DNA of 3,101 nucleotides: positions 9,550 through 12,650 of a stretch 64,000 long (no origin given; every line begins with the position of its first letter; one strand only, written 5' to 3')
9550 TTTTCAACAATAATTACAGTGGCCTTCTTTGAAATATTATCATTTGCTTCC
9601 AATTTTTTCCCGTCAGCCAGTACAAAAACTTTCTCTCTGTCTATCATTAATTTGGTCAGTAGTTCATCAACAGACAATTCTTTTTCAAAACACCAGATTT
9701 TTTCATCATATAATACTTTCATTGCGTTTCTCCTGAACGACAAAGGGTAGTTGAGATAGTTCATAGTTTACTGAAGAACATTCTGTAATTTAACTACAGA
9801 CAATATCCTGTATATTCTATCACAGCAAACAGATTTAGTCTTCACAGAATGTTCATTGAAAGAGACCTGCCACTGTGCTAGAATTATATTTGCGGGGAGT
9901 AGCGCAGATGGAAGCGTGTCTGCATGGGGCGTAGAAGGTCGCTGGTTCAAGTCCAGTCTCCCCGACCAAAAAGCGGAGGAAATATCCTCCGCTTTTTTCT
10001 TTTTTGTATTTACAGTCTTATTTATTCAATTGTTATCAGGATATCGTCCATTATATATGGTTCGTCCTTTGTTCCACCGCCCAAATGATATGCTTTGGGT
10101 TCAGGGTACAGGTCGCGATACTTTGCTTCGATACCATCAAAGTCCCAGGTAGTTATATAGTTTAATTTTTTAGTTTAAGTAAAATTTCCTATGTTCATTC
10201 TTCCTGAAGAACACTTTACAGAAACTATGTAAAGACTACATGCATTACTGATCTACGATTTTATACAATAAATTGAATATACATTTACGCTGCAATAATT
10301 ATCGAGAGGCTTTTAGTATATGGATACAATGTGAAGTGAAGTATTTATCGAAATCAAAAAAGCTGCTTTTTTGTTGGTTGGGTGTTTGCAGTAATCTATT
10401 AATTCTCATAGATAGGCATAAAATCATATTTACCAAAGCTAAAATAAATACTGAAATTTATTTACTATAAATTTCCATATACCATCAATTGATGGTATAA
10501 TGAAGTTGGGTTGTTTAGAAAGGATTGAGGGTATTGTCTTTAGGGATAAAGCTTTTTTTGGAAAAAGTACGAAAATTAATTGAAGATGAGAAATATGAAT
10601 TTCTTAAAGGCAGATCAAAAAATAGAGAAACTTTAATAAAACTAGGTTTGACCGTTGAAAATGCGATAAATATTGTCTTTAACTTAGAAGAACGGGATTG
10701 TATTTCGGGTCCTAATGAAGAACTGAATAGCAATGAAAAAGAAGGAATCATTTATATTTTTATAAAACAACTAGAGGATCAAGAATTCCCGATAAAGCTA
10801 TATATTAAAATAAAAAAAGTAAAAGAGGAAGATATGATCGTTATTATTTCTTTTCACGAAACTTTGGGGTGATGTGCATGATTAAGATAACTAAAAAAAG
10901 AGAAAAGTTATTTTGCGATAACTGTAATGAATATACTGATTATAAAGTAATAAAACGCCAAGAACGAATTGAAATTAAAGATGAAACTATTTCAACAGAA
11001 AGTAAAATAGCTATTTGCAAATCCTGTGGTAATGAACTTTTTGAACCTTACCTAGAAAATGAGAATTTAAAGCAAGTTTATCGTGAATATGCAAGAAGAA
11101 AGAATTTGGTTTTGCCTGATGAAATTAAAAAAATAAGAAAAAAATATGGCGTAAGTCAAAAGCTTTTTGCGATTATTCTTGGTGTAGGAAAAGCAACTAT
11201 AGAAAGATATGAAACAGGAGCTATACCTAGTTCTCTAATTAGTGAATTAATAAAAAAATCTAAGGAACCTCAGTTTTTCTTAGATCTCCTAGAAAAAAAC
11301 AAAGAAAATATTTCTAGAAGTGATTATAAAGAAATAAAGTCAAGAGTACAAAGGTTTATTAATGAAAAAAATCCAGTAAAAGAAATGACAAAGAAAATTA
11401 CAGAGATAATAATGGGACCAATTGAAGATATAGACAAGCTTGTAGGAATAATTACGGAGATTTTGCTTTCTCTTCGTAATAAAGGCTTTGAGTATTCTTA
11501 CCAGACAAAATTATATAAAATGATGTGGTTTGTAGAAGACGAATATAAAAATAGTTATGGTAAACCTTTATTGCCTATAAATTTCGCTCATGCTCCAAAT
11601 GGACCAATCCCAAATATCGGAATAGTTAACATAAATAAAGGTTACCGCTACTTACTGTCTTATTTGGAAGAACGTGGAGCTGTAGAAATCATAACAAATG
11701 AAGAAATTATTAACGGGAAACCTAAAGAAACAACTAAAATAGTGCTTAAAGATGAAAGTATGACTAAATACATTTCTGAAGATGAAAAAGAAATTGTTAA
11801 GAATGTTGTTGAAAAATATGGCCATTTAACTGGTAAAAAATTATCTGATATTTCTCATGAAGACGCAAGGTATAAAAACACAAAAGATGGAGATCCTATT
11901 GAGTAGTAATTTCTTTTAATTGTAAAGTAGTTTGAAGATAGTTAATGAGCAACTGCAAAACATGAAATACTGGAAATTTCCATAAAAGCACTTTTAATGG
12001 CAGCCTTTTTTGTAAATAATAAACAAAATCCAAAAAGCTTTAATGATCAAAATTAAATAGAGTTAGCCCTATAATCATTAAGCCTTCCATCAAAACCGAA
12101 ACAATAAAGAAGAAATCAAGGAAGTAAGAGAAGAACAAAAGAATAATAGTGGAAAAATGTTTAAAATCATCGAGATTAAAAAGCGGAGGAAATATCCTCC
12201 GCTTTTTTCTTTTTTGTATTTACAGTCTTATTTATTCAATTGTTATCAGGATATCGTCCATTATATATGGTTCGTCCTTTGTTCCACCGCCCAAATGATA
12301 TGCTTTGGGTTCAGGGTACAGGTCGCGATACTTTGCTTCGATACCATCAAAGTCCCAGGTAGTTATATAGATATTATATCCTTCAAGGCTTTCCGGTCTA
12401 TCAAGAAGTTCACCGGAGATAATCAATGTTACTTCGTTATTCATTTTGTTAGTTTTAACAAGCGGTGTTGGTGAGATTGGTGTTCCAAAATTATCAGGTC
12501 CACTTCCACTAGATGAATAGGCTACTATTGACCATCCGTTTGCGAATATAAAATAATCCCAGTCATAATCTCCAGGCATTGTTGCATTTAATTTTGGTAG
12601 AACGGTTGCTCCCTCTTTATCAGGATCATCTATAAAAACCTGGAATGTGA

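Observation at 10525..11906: MqsR-like toxin paired with a tripartite antitoxin (Zn ribbon + HTH + Panacea/DUF4065-like)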

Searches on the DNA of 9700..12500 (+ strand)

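Call 62: search_dna_similar(query=window:10161-12177:+, collection=phages, mode=distant, max_rows=10)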
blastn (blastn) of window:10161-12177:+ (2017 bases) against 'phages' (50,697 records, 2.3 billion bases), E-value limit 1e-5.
Records with a match: 1; places in all: 1; records where one place covers at least 80% of the query: 0.
Best place of each record, by identity: 60-80% 1.
By first word of the organism name: Marinitoga 1.
By host as written in the record: - 1.
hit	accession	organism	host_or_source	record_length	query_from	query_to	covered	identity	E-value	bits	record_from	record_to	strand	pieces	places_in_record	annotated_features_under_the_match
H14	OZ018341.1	Marinitoga phage MPV1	-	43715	641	1721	27%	69.5%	2e-31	211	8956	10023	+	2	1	DNA binding protein, putative antitoxin | Hypothetical protein | Putative toxin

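Call 63: search_dna_similar(query=window:10161-12177:+, collection=plasmids, mode=distant, max_rows=10)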
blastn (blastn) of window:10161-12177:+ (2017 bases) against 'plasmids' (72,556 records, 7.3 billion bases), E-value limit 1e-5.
No match.

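Call 64: get_annotated_region(hit=H14, flank=4000)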
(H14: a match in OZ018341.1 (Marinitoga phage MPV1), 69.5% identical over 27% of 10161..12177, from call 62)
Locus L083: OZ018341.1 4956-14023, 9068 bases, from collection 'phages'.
description: Marinitoga phage MPV1 genome assembly, complete genome: monopartite.
organism: Marinitoga phage MPV1 (NCBI taxid 3108924)
taxonomy: Viruses; Duplodnaviria; Heunggongvirae; Uroviricota; Caudoviricetes
host: -; source: -; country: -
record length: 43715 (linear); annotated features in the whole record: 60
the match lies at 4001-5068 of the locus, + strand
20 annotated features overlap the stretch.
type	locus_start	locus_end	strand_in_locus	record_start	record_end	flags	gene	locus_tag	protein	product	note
CDS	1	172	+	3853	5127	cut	-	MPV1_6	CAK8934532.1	DnaB-like replicative helicase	-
CDS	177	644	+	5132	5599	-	-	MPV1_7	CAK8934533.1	Single-strand DNA-binding protein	-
CDS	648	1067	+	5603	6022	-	-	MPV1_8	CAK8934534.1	dUTPase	-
CDS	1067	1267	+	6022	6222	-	-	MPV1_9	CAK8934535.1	Hypothetical protein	Homologous to phrog_33596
CDS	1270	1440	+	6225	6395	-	-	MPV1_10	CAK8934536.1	Hypothetical protein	Homologous to phrog_32250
CDS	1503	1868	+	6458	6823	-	-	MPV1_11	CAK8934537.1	RusA-like Holliday junction resolvase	-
CDS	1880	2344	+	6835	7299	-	-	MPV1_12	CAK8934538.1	Hypothetical protein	-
CDS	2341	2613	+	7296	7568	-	-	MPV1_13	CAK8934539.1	Hypothetical protein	-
CDS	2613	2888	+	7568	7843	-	-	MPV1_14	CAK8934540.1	Hypothetical protein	-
CDS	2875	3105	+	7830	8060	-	-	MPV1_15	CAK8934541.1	Hypothetical protein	Homologous to phrog_31051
CDS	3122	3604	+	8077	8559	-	-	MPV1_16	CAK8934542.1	RNA polymerase sigma factor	-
CDS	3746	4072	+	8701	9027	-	-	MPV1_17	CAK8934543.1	Putative toxin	Homologous to phrog_34059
CDS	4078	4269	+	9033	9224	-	-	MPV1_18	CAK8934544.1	Hypothetical protein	-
CDS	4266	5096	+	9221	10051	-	-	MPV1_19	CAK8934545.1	DNA binding protein, putative antitoxin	-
tRNA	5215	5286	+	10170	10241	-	-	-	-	tRNA-Pro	-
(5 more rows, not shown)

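Call 67: search_rna_families(source=window, start=9700, end=12500, threshold=evalue, max_evalue=1)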
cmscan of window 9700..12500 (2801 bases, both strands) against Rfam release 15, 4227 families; matches with E-value up to 1: 9.
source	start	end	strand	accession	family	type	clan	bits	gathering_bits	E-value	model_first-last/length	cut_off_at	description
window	9893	9965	+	RF00005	tRNA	Gene; tRNA;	CL00001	55.2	29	1.6e-10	1-71/71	no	tRNA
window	12177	12255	-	RF04339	Plastid-psbJ-3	Cis-reg;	CL00152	28.8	61.7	0.061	1-125/125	no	Plastid-psbJ-3 3UTR RNA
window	9967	10045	-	RF04339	Plastid-psbJ-3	Cis-reg;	CL00152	28.5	61.7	0.068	1-125/125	no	Plastid-psbJ-3 3UTR RNA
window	12133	12216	+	RF00558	L20_leader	Cis-reg; leader;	-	27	58.7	0.018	1-127/127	no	Ribosomal protein L20 leader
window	12143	12214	+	RF02029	sraA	Gene; sRNA;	-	26.1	56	0.4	1-95/95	no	sraA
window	12171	12241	-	RF02029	sraA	Gene; sRNA;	-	25.6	56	0.51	1-95/95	no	sraA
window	12171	12241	-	RF02054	STnc420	Gene; sRNA;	-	23.9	70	0.14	1-58/58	no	Salmonella enterica sRNA STnc420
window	12119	12205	+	RF02503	Atu_C9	Gene; sRNA;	-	22.2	40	0.0042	99-192/192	no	Rhizobiales sRNA Atu_C9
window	12177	12240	-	RF00512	Leu_leader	Cis-reg; leader;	-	19.6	50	0.75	1-148/148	no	Leucine operon leader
